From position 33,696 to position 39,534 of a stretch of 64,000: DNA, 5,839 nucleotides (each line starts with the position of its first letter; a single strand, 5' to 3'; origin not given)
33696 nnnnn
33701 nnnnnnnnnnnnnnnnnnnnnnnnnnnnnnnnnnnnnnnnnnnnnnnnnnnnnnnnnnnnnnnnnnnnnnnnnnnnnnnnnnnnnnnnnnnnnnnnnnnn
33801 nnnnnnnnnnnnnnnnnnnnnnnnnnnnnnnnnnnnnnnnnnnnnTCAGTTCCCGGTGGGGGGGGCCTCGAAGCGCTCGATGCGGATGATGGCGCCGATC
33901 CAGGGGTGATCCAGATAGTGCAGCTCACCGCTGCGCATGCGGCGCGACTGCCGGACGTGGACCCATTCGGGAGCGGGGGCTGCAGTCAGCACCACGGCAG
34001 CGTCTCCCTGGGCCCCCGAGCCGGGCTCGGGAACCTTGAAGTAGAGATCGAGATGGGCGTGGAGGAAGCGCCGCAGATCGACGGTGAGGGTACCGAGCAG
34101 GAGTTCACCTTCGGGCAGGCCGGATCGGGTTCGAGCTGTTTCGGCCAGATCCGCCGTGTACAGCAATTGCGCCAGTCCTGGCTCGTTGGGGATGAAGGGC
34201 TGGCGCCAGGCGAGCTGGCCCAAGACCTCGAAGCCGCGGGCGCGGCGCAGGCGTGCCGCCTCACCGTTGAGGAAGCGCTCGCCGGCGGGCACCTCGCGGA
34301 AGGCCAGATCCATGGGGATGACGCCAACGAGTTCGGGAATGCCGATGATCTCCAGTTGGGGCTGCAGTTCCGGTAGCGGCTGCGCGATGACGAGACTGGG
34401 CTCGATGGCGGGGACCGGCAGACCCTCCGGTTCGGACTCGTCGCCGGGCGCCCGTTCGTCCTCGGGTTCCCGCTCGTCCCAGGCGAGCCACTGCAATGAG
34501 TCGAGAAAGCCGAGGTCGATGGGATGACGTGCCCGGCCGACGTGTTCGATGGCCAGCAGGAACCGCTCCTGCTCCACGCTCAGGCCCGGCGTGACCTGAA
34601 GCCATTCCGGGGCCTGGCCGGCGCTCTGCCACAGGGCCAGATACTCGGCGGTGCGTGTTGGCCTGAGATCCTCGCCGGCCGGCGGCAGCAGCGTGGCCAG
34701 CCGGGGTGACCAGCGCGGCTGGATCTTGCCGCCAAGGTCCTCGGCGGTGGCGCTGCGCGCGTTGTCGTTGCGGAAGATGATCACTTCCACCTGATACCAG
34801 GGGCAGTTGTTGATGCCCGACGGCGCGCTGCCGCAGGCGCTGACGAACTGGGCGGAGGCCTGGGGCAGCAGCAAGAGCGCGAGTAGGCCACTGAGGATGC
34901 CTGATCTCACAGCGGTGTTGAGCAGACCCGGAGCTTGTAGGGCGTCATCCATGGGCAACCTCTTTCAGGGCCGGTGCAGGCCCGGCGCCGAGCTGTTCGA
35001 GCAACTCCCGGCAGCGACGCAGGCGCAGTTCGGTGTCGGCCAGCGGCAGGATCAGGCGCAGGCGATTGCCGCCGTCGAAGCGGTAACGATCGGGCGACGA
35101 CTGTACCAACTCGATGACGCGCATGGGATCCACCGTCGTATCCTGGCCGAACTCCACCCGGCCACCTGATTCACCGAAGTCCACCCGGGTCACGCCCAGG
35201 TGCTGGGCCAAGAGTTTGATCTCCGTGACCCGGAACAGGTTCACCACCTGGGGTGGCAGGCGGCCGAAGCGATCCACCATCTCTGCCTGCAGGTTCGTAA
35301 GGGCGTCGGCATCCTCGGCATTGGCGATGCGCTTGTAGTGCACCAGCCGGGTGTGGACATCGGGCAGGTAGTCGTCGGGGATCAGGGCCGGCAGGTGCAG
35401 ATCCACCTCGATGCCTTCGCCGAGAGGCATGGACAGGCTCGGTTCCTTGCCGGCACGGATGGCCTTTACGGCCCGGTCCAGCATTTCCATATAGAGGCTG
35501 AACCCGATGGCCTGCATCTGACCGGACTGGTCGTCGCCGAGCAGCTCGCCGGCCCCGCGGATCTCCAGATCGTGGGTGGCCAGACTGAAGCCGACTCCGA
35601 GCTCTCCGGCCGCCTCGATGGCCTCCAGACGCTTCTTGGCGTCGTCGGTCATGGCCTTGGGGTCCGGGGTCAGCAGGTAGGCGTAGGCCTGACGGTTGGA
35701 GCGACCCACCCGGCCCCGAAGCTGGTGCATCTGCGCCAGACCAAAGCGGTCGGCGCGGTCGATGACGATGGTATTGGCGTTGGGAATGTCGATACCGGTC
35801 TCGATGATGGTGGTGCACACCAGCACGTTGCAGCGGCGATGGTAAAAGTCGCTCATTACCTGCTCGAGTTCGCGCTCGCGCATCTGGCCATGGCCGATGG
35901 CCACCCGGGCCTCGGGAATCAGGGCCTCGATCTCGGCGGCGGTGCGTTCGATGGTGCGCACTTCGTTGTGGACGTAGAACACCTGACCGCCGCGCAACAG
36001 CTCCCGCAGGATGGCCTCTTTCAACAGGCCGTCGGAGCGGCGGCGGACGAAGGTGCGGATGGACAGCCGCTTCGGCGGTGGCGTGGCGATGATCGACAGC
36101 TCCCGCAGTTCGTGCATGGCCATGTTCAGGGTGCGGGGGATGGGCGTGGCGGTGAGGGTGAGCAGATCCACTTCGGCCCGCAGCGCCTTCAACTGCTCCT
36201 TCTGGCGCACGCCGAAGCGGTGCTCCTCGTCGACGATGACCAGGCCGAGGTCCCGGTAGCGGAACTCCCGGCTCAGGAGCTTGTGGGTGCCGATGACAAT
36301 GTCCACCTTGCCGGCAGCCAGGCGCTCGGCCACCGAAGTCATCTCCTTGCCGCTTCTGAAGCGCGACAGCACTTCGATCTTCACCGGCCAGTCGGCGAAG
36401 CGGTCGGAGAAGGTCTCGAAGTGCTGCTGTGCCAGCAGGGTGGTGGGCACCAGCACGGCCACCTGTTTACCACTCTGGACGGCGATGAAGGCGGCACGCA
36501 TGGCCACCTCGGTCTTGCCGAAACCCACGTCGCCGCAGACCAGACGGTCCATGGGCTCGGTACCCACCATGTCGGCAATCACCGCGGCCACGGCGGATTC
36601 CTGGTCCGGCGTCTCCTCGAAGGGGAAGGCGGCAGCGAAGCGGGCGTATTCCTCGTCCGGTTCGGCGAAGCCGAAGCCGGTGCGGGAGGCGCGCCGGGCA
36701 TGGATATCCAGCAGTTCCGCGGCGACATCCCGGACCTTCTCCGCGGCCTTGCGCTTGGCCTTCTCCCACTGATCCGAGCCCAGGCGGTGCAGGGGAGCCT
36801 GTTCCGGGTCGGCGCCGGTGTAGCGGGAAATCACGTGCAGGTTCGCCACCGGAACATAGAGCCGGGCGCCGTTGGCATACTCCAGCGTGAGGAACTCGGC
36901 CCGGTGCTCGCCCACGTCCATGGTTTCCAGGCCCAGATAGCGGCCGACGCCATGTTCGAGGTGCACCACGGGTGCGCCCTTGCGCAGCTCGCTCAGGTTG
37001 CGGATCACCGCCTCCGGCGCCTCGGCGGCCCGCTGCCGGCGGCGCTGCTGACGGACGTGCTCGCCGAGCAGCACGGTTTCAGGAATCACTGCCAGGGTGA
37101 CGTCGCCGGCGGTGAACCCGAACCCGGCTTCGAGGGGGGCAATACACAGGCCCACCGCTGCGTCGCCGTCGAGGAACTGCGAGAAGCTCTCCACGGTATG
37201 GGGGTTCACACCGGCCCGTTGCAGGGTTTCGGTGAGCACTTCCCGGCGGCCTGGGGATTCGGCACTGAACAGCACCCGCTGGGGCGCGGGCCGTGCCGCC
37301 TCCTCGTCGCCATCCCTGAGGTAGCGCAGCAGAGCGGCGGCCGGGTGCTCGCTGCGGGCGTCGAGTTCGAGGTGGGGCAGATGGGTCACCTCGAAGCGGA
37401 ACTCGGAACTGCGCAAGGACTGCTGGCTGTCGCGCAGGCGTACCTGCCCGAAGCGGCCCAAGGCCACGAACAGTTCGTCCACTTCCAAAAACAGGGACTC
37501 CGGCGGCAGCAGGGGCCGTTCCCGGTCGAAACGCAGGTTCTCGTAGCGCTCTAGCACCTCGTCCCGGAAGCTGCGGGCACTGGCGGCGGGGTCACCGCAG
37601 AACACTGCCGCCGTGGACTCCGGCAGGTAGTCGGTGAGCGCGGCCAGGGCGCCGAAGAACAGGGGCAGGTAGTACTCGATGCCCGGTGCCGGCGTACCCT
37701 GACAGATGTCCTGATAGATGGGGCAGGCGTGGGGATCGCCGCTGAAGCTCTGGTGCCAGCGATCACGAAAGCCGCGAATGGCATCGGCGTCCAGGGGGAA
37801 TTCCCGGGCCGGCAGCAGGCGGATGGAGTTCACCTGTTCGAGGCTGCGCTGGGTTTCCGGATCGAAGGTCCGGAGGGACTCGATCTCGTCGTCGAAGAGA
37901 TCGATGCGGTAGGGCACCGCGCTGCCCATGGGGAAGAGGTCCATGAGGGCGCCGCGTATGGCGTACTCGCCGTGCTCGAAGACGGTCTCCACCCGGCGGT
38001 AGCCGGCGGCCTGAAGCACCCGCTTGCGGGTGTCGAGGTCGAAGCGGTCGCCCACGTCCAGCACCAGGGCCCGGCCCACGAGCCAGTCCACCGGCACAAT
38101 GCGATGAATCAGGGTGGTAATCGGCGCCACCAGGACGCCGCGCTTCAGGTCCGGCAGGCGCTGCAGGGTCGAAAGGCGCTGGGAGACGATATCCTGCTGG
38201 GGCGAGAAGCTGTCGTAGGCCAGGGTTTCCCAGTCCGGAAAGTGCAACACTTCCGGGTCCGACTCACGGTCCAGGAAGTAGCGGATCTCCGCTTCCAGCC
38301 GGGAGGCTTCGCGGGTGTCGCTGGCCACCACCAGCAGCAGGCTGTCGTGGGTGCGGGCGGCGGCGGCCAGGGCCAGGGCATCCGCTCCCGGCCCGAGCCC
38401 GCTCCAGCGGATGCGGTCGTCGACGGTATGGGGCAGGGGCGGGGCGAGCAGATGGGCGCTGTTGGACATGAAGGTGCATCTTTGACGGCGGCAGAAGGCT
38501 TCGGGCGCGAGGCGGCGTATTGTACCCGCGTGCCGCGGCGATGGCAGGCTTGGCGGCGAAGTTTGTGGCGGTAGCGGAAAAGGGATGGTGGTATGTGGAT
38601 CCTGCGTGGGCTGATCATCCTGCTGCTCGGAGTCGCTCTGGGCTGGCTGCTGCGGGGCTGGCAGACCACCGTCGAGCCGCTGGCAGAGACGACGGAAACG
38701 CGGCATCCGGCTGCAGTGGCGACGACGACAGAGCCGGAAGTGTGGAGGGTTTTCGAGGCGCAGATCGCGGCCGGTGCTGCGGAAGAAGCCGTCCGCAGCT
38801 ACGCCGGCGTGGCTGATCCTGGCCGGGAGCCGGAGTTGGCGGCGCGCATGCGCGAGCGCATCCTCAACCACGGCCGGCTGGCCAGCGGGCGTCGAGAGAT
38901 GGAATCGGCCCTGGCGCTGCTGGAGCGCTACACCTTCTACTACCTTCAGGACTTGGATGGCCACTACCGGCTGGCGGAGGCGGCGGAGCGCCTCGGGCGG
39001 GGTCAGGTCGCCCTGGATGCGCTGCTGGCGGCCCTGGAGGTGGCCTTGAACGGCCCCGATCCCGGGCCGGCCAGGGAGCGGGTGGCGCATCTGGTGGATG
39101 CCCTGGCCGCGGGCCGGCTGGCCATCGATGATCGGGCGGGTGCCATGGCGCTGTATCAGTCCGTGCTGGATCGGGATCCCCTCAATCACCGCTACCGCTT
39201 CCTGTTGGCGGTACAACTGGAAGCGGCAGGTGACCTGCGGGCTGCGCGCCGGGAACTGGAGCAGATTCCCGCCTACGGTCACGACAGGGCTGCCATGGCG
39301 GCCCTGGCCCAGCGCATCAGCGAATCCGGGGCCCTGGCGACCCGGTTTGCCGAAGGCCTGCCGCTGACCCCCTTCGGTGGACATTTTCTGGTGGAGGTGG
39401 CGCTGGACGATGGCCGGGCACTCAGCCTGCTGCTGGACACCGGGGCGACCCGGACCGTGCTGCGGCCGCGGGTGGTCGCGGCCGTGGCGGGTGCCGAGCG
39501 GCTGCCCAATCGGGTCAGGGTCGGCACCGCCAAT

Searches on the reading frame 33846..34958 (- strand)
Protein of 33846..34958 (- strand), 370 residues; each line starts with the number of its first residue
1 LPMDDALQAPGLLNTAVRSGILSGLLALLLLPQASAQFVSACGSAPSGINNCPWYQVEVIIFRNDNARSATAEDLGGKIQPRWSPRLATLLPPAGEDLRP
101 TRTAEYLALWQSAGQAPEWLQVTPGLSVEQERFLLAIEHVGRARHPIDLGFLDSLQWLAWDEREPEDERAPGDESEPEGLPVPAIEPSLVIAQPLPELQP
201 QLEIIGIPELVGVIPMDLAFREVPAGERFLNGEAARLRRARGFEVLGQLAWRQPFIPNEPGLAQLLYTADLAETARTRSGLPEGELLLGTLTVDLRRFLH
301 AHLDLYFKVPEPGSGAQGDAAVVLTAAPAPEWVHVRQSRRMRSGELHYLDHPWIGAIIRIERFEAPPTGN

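Call 6: search_protein_families(library=ncbifam, proteins=[window:33846-34958:-], max_evalue=0.00001)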
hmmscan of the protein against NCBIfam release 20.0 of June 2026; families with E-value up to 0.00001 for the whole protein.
window:33846-34958:- (370 aa): 0 families

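Call 7: search_protein_families(library=pfam, proteins=[window:33846-34958:-], max_evalue=0.001)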
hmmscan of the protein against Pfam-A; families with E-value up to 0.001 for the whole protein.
window:33846-34958:- (370 aa): 1 family
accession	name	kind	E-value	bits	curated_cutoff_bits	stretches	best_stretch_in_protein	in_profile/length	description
PF10972.13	CsiV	-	2.2e-25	90.4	27.4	1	48-362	20-229/230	Peptidoglycan-binding protein, CsiV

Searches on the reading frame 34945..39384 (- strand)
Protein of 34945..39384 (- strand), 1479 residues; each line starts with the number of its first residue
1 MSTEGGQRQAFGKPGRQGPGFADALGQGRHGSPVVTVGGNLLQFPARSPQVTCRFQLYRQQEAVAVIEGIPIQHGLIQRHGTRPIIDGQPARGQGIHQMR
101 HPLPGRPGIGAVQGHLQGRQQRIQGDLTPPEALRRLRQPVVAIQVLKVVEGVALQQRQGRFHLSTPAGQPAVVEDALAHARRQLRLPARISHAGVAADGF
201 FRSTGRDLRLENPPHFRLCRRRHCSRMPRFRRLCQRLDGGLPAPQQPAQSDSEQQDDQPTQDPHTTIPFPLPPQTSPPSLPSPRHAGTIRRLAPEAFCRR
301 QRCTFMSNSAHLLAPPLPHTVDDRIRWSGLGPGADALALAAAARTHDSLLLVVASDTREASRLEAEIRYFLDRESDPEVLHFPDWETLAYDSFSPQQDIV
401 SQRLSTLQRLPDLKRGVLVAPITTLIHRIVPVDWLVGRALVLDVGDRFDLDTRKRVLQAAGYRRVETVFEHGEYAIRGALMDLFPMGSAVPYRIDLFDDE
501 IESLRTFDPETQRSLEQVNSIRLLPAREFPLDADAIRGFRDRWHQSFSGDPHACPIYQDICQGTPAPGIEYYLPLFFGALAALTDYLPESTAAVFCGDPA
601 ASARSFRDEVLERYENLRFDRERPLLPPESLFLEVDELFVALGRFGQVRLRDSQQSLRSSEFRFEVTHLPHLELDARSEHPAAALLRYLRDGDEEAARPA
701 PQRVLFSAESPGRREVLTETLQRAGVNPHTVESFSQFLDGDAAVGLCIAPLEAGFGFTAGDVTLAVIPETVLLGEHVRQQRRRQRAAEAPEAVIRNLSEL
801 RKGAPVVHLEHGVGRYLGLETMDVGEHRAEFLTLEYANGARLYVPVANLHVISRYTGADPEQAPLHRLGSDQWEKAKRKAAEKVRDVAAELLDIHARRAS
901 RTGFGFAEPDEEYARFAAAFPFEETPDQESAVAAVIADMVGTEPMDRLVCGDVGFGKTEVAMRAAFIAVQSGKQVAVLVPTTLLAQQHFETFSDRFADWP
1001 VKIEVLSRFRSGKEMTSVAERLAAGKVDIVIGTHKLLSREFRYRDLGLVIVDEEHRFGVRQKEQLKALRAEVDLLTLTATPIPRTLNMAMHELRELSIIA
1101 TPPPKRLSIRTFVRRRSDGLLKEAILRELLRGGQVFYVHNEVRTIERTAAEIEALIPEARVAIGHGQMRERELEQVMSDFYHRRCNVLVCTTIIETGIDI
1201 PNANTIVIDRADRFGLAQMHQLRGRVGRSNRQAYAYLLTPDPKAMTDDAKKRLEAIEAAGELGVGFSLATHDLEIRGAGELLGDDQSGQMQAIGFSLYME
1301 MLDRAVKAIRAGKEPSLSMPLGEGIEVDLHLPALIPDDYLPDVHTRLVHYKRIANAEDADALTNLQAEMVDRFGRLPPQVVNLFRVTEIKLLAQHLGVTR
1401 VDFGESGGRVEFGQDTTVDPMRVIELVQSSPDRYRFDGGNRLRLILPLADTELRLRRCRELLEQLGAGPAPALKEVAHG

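Call 6: search_protein_families(library=ncbifam, proteins=[window:34945-39384:-], max_evalue=0.00001)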
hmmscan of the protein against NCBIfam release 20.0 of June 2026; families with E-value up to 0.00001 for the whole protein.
window:34945-39384:- (1479 aa): 27 families (the best 25 are shown)
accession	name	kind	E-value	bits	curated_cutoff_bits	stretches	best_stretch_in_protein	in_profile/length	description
NF007966.0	PRK10689.1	equivalog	0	1492.4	1329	1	317-1465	9-1142/1148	transcription-repair coupling factor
TIGR00580.2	mfd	equivalog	0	1042.7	800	1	458-1401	2-906/907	transcription-repair coupling factor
NF008168.0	PRK10917.2-2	equivalog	9.9e-122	407.7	718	1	901-1291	343-739/795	ATP-dependent DNA helicase RecG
NF008165.0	PRK10917.1-3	equivalog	1.6e-117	393.8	711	1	896-1290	237-635/692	ATP-dependent DNA helicase RecG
TIGR00643.1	recG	equivalog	6e-117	391.9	659.4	1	910-1291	222-611/629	ATP-dependent DNA helicase RecG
NF008170.0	PRK10917.2-4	equivalog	2.7e-99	333.2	975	1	906-1289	383-770/826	ATP-dependent DNA helicase RecG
NF008163.0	PRK10917.1-1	equivalog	1e-98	331.4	796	1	860-1291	205-644/692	ATP-dependent DNA helicase RecG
NF008164.0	PRK10917.1-2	equivalog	1.1e-95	321.4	785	1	906-1291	259-647/704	ATP-dependent DNA helicase RecG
NF008166.0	PRK10917.1-4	equivalog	1.6e-91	307.4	864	1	898-1289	260-655/705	ATP-dependent DNA helicase RecG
NF008167.0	PRK10917.2-1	equivalog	4.2e-77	259.9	995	1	913-1294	274-691/744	ATP-dependent DNA helicase RecG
NF008169.0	PRK10917.2-3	equivalog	1.6e-62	212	555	1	911-1290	217-583/610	ATP-dependent DNA helicase RecG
NF004070.0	PRK05580.2-2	equivalog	9.2e-22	77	921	1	925-1065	198-333/729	primosomal protein N'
TIGR00595.1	priA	equivalog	8.3e-21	74.1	230.35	1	948-1064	1-112/509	replication restart helicase PriA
NF003673.1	PRK05298.1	equivalog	1.5e-20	73.1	743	1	397-535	114-252/653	excinuclease ABC subunit UvrB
TIGR00631.1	uvrb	equivalog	1.2e-19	70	750.1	1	396-536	113-253/658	excinuclease ABC subunit UvrB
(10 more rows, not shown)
